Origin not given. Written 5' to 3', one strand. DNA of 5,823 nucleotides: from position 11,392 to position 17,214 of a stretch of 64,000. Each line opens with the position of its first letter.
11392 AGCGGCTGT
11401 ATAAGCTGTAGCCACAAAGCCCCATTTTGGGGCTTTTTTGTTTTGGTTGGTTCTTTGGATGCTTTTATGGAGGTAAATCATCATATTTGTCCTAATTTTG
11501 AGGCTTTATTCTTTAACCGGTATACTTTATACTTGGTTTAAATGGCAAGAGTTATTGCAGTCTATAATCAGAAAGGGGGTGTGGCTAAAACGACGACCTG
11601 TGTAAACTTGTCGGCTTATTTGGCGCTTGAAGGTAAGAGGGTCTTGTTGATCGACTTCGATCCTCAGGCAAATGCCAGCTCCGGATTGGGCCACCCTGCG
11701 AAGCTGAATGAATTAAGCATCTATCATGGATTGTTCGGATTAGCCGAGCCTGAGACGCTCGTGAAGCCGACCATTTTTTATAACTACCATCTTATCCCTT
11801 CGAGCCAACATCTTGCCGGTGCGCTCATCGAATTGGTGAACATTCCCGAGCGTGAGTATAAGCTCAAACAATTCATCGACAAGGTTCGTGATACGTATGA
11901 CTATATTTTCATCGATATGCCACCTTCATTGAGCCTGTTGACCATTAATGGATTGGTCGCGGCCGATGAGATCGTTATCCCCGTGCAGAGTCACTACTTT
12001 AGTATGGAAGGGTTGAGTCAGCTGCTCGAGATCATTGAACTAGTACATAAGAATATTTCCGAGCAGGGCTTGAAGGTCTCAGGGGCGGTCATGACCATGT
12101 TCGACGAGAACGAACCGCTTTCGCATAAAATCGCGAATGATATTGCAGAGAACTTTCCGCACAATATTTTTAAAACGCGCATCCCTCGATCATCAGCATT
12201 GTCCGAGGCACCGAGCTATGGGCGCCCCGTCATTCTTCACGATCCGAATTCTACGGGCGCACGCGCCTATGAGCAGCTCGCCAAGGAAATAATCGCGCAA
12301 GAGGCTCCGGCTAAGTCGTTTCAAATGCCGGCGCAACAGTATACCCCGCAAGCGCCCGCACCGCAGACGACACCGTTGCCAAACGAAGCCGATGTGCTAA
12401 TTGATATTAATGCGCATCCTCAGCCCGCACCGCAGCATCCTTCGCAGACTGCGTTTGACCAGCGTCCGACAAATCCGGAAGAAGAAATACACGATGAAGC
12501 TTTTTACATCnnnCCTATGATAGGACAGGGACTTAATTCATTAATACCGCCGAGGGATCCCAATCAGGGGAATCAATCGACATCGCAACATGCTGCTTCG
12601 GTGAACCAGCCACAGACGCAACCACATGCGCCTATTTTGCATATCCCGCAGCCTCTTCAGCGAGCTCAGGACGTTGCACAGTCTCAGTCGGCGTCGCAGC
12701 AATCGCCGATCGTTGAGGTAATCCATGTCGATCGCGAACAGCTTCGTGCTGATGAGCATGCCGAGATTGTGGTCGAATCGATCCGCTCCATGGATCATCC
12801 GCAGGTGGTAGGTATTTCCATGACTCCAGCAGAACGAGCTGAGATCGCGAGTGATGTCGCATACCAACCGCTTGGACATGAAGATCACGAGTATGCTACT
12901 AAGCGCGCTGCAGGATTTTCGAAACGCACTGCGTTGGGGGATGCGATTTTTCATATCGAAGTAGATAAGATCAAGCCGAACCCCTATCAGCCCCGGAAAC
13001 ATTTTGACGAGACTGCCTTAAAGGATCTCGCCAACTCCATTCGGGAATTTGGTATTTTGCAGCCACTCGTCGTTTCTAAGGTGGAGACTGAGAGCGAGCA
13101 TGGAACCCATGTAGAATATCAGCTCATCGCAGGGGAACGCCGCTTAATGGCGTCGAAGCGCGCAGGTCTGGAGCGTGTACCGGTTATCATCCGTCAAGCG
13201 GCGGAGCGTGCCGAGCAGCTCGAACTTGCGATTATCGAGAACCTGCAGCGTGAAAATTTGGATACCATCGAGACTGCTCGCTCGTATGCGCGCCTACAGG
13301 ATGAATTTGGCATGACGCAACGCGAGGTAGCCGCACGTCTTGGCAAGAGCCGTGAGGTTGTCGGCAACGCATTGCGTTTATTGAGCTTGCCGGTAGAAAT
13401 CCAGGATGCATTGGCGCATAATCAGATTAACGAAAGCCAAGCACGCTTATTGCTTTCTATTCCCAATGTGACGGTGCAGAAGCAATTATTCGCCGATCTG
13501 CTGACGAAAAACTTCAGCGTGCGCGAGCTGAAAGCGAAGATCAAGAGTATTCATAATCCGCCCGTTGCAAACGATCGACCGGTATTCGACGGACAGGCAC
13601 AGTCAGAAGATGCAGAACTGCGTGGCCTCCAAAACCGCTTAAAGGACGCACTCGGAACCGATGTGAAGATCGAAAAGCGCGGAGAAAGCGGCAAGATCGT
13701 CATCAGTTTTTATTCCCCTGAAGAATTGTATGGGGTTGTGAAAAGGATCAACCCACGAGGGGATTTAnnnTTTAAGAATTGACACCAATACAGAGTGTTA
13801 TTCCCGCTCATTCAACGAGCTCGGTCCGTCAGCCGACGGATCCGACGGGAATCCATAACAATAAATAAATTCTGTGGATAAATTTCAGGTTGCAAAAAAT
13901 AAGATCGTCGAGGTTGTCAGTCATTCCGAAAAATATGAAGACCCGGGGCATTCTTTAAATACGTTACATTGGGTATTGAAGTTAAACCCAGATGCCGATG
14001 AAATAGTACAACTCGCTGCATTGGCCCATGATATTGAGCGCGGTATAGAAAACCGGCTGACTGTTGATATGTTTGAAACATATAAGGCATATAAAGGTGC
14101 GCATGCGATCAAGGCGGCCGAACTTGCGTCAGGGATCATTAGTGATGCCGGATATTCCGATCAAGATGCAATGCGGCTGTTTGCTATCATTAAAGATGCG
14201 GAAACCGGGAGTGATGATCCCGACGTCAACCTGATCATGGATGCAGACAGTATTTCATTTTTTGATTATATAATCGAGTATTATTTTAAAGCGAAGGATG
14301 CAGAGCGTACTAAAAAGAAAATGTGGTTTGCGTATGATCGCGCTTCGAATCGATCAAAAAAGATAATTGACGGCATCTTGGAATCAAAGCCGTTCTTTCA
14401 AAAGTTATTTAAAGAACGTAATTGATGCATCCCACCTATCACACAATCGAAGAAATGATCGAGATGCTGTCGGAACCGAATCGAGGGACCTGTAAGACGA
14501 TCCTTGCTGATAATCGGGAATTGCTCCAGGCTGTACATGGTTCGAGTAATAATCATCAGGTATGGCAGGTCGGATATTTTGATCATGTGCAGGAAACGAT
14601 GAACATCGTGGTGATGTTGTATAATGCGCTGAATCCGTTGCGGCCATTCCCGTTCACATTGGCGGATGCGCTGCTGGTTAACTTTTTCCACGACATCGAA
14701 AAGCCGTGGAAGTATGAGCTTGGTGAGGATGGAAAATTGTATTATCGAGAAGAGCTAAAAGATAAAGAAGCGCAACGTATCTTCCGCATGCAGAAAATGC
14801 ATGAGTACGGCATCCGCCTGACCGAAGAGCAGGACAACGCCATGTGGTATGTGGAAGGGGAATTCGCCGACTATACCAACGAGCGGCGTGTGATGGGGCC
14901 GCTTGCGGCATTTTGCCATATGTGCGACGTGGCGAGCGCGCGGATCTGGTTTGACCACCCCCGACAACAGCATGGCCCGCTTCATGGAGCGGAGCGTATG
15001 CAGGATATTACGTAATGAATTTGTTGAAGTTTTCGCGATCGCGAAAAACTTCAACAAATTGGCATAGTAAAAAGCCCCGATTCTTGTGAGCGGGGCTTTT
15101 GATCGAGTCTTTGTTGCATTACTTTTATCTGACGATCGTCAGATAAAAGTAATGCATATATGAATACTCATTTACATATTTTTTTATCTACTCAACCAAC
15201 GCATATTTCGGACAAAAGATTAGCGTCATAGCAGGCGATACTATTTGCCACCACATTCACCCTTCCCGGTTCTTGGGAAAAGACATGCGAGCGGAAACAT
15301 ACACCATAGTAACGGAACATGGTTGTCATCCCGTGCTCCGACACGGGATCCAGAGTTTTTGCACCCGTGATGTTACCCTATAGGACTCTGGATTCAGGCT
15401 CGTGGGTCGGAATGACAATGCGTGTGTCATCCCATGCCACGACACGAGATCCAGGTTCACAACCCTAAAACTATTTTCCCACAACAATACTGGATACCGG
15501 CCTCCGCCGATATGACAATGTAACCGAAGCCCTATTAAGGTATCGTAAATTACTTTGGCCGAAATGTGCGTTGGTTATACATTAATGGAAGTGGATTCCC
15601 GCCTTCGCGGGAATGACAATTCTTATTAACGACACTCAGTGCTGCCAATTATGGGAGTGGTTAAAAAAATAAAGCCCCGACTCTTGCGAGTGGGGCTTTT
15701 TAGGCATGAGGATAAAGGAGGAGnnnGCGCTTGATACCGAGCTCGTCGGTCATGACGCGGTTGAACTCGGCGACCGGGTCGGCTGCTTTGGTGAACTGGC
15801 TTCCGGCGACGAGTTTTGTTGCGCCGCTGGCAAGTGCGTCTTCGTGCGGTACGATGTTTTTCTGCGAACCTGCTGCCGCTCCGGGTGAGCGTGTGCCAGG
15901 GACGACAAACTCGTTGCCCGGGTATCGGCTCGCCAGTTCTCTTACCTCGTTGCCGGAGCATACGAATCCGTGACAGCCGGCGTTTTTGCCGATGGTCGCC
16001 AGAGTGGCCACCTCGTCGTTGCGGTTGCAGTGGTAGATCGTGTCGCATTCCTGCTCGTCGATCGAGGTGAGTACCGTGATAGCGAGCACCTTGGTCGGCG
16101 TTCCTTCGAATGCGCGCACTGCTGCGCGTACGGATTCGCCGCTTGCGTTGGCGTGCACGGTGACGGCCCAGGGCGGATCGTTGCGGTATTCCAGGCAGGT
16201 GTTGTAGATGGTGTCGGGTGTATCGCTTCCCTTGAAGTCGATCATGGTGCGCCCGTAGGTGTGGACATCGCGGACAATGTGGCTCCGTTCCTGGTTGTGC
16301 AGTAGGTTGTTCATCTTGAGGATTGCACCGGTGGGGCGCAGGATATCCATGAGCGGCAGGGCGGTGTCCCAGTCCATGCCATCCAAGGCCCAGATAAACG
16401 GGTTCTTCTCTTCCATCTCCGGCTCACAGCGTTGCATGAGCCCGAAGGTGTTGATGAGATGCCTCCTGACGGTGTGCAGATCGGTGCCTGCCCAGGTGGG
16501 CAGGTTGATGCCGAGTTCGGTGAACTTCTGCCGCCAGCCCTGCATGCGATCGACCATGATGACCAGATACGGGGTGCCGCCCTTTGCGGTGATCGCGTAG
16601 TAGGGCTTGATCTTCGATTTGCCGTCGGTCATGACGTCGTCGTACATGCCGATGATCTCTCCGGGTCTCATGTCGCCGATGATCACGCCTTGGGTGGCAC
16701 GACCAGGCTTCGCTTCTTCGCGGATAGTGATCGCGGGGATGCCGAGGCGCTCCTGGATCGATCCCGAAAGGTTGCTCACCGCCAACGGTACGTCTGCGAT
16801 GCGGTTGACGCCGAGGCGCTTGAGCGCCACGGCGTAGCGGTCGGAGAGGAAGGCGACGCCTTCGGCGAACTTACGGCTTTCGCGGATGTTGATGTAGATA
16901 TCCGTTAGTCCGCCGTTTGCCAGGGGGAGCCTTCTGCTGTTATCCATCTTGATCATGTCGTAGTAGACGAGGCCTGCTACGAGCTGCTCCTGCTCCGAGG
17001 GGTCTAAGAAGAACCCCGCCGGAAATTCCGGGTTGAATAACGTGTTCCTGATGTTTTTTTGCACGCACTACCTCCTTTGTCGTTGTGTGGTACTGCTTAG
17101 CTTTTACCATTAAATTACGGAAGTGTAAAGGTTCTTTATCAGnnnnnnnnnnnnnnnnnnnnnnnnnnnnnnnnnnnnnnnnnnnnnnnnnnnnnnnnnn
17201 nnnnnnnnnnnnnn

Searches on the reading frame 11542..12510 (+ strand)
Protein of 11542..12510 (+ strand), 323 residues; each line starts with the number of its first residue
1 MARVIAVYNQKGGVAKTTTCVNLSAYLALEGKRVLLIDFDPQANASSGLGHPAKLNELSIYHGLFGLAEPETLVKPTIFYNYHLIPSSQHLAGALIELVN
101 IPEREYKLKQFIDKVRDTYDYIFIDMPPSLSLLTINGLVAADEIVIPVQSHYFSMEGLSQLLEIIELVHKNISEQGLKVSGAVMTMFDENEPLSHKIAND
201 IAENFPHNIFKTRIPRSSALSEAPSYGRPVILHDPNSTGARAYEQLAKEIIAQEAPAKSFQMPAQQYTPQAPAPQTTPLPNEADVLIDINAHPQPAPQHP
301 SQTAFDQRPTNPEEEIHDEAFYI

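Call 59: search_protein_families(library=pfam, proteins=[window:11542-12510:+], max_evalue=0.001)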
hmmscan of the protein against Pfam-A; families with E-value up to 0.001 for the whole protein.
window:11542-12510:+ (323 aa): 7 families
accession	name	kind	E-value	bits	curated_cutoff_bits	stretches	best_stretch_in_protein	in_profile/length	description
PF13614.12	AAA_31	-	2.4e-59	200.7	27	1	3-174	2-173/177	AAA domain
PF01656.29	CbiA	-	3.8e-26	91.9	25.4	1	5-230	1-125/125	CobQ/CobB/MinD/ParA nucleotide binding domain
PF10609.15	ParA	-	3.3e-13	50.1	27.1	2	2-40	3-41/246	NUBPL iron-transfer P-loop NTPase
PF00142.24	Fer4_NifH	-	1.1e-11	45.1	25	1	4-47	2-44/271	4Fe-4S iron sulfur cluster binding proteins, NifH/frxC family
PF09140.17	MipZ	-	6.7e-09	35.9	20.7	1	4-42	2-40/262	ATPase MipZ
PF06564.18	CBP_BcsQ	-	5.4e-06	26.5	21.3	0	4-42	3-41/234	Cellulose biosynthesis protein BcsQ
PF02374.21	ArsA_ATPase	-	4.4e-05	23.3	24.3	1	10-65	8-63/305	Anion-transporting ATPase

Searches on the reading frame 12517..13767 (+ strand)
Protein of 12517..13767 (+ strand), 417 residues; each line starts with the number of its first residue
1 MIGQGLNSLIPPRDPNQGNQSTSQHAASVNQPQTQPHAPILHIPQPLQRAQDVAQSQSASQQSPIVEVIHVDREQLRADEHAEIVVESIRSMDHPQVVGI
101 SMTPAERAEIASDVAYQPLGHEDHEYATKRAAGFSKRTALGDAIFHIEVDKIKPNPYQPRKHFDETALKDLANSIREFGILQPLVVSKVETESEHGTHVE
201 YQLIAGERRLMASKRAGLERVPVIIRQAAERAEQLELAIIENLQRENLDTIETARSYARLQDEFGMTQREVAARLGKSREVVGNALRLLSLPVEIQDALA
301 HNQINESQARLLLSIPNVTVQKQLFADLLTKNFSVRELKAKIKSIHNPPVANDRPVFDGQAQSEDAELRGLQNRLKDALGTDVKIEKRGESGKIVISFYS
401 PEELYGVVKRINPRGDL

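Call 59: search_protein_families(library=pfam, proteins=[window:12517-13767:+], max_evalue=0.001)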
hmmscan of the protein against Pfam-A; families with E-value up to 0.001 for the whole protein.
window:12517-13767:+ (417 aa): 3 families
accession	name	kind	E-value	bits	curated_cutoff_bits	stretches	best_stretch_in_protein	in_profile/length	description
PF02195.25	ParB_N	-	5.3e-30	103.8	26.3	1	144-244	3-95/95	ParB N-terminal domain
PF17762.8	HTH_ParB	-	1.6e-29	102.5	22.6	1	246-346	1-101/102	ParB HTH domain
PF23552.2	ParB_C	-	1.7e-09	37.4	23.8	1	365-411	2-49/50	ParB dimerisation domain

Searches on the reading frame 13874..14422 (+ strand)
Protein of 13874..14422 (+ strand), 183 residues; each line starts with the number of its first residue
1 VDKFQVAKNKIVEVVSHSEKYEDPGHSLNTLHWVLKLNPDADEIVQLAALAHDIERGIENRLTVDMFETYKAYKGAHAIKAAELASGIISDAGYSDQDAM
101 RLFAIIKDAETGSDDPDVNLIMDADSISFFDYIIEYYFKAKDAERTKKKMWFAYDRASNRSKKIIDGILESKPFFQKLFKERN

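Call 59: search_protein_families(library=pfam, proteins=[window:13874-14422:+], max_evalue=0.001)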
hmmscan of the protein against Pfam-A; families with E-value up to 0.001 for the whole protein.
window:13874-14422:+ (183 aa): 2 families
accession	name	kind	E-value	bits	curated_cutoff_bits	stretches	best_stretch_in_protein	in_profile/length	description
PF13875.12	DUF4202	-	3.4e-16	60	35.1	1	22-165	27-170/183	Domain of unknown function (DUF4202)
PF01966.28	HD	-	2.3e-05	25.1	22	1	26-127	4-113/116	HD domain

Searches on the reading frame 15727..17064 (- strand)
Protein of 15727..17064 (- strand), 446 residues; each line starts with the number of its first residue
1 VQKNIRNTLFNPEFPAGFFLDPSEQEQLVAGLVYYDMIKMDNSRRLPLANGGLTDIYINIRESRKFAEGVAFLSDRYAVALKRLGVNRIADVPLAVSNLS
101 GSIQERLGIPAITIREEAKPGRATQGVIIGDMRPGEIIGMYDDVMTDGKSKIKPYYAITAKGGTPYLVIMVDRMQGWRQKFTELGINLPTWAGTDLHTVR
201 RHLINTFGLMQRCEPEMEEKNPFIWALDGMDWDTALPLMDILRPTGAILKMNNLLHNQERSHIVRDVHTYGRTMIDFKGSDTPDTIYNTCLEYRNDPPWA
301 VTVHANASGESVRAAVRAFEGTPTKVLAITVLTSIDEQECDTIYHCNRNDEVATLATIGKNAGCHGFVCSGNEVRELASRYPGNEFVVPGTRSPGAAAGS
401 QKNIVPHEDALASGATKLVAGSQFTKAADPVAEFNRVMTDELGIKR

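Call 59: search_protein_families(library=pfam, proteins=[window:15727-17064:-], max_evalue=0.001)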
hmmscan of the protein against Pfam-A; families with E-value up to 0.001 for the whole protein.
window:15727-17064:- (446 aa): 1 family
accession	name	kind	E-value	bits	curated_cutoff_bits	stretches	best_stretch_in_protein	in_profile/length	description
PF00215.30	OMPdecase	-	8.1e-23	81.9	27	1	223-436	3-220/221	Orotidine 5'-phosphate decarboxylase / HUMPS family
